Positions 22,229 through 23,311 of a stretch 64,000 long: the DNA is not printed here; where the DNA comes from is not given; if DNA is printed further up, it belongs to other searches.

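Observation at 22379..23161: Cytoplasmic parvulin-like protein plus conserved 44-aa peptide duplicated with each export locus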

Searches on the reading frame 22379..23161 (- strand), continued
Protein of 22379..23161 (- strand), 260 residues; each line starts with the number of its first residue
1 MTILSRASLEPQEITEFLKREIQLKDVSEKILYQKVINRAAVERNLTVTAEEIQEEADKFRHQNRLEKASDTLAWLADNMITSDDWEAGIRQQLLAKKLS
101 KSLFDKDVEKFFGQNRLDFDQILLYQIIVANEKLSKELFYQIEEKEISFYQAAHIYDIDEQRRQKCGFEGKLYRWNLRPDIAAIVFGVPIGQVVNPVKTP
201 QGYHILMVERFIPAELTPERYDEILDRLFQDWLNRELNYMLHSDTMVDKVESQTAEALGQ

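Call 57: fold_search(model_id=the predicted structure, library=pdb)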
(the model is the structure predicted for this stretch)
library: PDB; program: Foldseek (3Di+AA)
matches with E <= 10: 247; with E <= 0.001: 92
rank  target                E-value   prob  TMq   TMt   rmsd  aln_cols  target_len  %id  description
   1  4wo7_A                3.6e-12  1.00  0.33  0.34  12.5       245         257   19  Crystal Structure of PrsA from Bacillus subtilis (released 2014-12-24)
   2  6vj4                  9.2e-12  1.00  0.37  0.43   8.8       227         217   20  1.70 Angstrom Resolution Crystal Structure of Peptidylprolyl Isomerase (PrsA) from Bacillus anthracis (released 2020-02-05)
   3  4wo7_B                3.8e-11  1.00  0.33  0.34  12.8       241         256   20  Crystal Structure of PrsA from Bacillus subtilis (released 2014-12-24)
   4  6vj6_A                9.1e-11  1.00  0.49  0.49   7.3       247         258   18  2.55 Angstrom Resolution Crystal Structure of Peptidylprolyl Isomerase (PrsA) from Bacillus cereus (released 2020-02-05)
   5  9a7d_B                1.4e-10  1.00  0.36  0.32  16.0       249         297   18  Integrative model of YRVJ-YACD by crosslinking MS and deep learning (released 2024-09-18)
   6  5htf_A                4.2e-10  1.00  0.37  0.37  11.1       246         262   15  Crystal Structure of PrsA1 from Listeria monocytogenes (released 2016-04-06)
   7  5htf_B                7.2e-10  1.00  0.36  0.36  10.2       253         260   17  Crystal Structure of PrsA1 from Listeria monocytogenes (released 2016-04-06)
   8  5tvl_D                2.1e-09  1.00  0.37  0.36  10.5       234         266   15  Crystal structure of foldase protein PrsA from Streptococcus pneumoniae str. Canada MDR_19A (released 2016-11-23)
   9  5tvl_A                2.3e-09  1.00  0.36  0.35   9.6       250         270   14  Crystal structure of foldase protein PrsA from Streptococcus pneumoniae str. Canada MDR_19A (released 2016-11-23)
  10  3rfw                  2.5e-09  1.00  0.37  0.38  17.8       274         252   17  The virulence factor PEB4 and the periplasmic protein Cj1289 are two structurally-related SurA-like chaperones in the hu (released 2011-04-27)
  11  5ez1_B                3.5e-09  1.00  0.34  0.37   9.3       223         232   22  Crystal Structure of Cell Binding Factor 2 from Helicobacter pylori in complex with I2CA (released 2016-03-16)
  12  5tvl_B                4.5e-09  1.00  0.36  0.36   9.3       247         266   15  Crystal structure of foldase protein PrsA from Streptococcus pneumoniae str. Canada MDR_19A (released 2016-11-23)
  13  5tvl_C                6.7e-09  1.00  0.37  0.36  11.9       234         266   15  Crystal structure of foldase protein PrsA from Streptococcus pneumoniae str. Canada MDR_19A (released 2016-11-23)
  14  9hg5_F                8.5e-09  1.00  0.33  0.30  12.7       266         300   14  BAM-SurA complex in the swing-in state with full length BamC resolved (released 2025-04-16)
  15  5ez1_A                1.0e-08  1.00  0.38  0.42   9.0       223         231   21  Crystal Structure of Cell Binding Factor 2 from Helicobacter pylori in complex with I2CA (released 2016-03-16)
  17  1m5y_A                1.3e-08  1.00  0.34  0.23  17.5       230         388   13  Crystallographic Structure of SurA, a Molecular Chaperone that Facilitates Outer Membrane Porin Folding (released 2002-11-08)
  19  1m5y_D                1.9e-08  1.00  0.34  0.23  17.6       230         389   13  Crystallographic Structure of SurA, a Molecular Chaperone that Facilitates Outer Membrane Porin Folding (released 2002-11-08)
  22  1m5y_B                8.5e-08  1.00  0.33  0.23  17.6       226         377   14  Crystallographic Structure of SurA, a Molecular Chaperone that Facilitates Outer Membrane Porin Folding (released 2002-11-08)
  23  1m5y_C                9.6e-08  1.00  0.33  0.23  18.3       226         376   14  Crystallographic Structure of SurA, a Molecular Chaperone that Facilitates Outer Membrane Porin Folding (released 2002-11-08)
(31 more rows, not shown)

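Call 63: search_solved_structures(query=A5, max_evalue=0.001, show_alignments=3)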
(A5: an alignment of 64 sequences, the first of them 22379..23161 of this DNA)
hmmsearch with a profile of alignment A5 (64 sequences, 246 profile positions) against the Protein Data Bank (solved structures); distinct sequences matched with E-value up to 0.001: 3.
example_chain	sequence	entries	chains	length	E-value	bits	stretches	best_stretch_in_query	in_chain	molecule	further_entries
8sot_A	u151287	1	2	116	4.5e-05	26.5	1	135-210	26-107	Basic membrane protein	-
6vj4_A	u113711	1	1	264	0.00027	24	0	22-208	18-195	Peptidylprolyl isomerase PrsA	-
1jns_A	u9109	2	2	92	0.00056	22.9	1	126-208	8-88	PEPTIDYL-PROLYL CIS-TRANS ISOMERASE C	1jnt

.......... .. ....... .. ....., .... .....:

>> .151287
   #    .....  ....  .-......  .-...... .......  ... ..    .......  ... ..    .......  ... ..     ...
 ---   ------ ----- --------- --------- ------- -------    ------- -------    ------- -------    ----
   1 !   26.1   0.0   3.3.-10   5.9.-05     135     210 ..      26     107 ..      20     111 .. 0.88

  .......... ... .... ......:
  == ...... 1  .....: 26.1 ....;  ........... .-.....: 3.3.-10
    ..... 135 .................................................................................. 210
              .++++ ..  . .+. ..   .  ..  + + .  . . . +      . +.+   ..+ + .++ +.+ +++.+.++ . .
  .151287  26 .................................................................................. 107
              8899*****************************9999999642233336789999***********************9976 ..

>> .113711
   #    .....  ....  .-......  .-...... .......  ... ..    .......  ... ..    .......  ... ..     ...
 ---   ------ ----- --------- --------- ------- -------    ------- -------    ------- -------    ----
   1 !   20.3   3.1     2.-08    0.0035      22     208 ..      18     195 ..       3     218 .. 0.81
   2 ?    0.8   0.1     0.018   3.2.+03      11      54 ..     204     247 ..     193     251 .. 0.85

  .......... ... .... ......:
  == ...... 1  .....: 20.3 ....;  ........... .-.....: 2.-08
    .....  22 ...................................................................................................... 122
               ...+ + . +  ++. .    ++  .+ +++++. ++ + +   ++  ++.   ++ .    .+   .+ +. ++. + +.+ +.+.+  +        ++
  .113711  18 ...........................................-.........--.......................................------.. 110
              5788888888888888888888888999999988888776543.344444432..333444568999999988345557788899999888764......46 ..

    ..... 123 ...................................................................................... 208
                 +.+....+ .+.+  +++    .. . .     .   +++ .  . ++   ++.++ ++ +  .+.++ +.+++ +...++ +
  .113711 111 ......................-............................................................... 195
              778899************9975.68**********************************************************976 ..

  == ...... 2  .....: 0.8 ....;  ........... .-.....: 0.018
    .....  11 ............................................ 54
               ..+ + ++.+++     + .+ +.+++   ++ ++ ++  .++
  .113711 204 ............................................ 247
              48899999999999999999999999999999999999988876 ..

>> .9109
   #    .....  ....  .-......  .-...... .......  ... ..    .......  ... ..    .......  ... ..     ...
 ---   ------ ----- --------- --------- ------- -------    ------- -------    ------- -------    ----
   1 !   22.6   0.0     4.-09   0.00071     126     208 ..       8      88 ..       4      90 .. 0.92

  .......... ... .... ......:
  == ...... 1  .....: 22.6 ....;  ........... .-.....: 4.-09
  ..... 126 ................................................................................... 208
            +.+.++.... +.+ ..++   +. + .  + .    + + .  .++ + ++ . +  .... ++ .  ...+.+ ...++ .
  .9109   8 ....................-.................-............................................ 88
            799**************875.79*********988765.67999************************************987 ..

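Call 75: search_protein_families(library=ncbifam, proteins=[L034:10775-11677:+, L039:11055-11960:+, L010:11115-12017:+], max_evalue=0.001)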
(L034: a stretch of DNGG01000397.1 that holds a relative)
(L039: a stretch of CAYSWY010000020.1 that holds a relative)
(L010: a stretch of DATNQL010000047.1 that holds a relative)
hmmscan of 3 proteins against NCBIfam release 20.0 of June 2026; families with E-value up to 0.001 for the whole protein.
L034:10775-11677:+ (301 aa): 8 families
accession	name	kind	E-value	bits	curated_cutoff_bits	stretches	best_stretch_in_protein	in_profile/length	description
TIGR04187.1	GRASP_SAV_5884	subfamily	1.4e-46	159.2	350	1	3-296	2-308/312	ATP-grasp ribosomal peptide maturase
TIGR04184.1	ATPgraspMvdD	equivalog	1.7e-33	116.2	475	1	3-300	1-320/321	MvdD family ATP-grasp ribosomal peptide maturase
TIGR04185.1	ATPgraspMvdC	equivalog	9e-27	94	425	1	3-300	1-317/318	MvdC family ATP-grasp ribosomal peptide maturase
TIGR00768.1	rimK_fam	subfamily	1.7e-14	53.9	143.4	1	89-297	54-274/276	RimK family alpha-L-glutamate ligase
NF040720.1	MptN_Meth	equivalog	4.4e-09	35.8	350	1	109-298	88-289/291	tetrahydromethanopterin:alpha-L-glutamate ligase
TIGR04192.1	GRASP_w_spasm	equivalog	3.1e-08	33.3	230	1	120-281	124-300/318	grasp-with-spasm system ATP-grasp peptide maturase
TIGR02144.1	LysX_arch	equivalog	6.2e-08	32.1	275.6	1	98-298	63-274/281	lysine biosynthesis protein LysX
NF005315.0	PRK06849.1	equivalog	3.3e-05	23.1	406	1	113-210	107-206/389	hypothetical protein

L039:11055-11960:+ (302 aa): 9 families
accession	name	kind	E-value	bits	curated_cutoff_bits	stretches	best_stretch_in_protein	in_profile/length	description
TIGR04187.1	GRASP_SAV_5884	subfamily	2.4e-47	161.6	350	1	4-300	2-311/312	ATP-grasp ribosomal peptide maturase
TIGR04184.1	ATPgraspMvdD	equivalog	1.6e-33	116.3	475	1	5-301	2-320/321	MvdD family ATP-grasp ribosomal peptide maturase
TIGR04185.1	ATPgraspMvdC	equivalog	3.6e-32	111.7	425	1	16-302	14-318/318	MvdC family ATP-grasp ribosomal peptide maturase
TIGR00768.1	rimK_fam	subfamily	4.3e-18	65.7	143.4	1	4-298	2-274/276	RimK family alpha-L-glutamate ligase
NF040720.1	MptN_Meth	equivalog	6.7e-16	58.2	350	1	112-300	90-290/291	tetrahydromethanopterin:alpha-L-glutamate ligase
TIGR02144.1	LysX_arch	equivalog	1.4e-08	34.2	275.6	1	102-300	66-275/281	lysine biosynthesis protein LysX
TIGR04192.1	GRASP_w_spasm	equivalog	4.4e-08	32.8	230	1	123-283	126-301/318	grasp-with-spasm system ATP-grasp peptide maturase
NF005315.0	PRK06849.1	equivalog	6.7e-07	28.6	406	1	123-210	116-205/389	hypothetical protein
TIGR01380.1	glut_syn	equivalog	0.00046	19.3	299.05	1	110-169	110-165/312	glutathione synthase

L010:11115-12017:+ (301 aa): 11 families
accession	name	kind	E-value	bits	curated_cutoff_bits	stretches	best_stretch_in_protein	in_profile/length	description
TIGR04187.1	GRASP_SAV_5884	subfamily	2.3e-47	161.8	350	1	3-299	2-311/312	ATP-grasp ribosomal peptide maturase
TIGR04184.1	ATPgraspMvdD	equivalog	1.2e-34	119.9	475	1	3-300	1-320/321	MvdD family ATP-grasp ribosomal peptide maturase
TIGR04185.1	ATPgraspMvdC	equivalog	1.2e-33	116.6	425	1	3-300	1-317/318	MvdC family ATP-grasp ribosomal peptide maturase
TIGR00768.1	rimK_fam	subfamily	2.1e-14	53.5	143.4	1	89-297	54-274/276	RimK family alpha-L-glutamate ligase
TIGR04192.1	GRASP_w_spasm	equivalog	1.3e-11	44.4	230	1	118-283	122-302/318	grasp-with-spasm system ATP-grasp peptide maturase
NF040720.1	MptN_Meth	equivalog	3.3e-10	39.5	350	1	98-298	78-289/291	tetrahydromethanopterin:alpha-L-glutamate ligase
TIGR02144.1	LysX_arch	equivalog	4.2e-08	32.6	275.6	1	102-299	67-275/281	lysine biosynthesis protein LysX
NF005315.0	PRK06849.1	equivalog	1.7e-07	30.6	406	1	114-228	108-224/389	hypothetical protein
NF003573.0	PRK05246.1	equivalog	5.9e-05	22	272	1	111-173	113-171/316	glutathione synthase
TIGR01380.1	glut_syn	equivalog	0.00012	21.2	299.05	1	102-173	103-172/312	glutathione synthase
TIGR03103.1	trio_acet_GNAT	equivalog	0.00079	18.1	569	0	121-217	296-396/547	N-acetylglutaminylglutamine synthetase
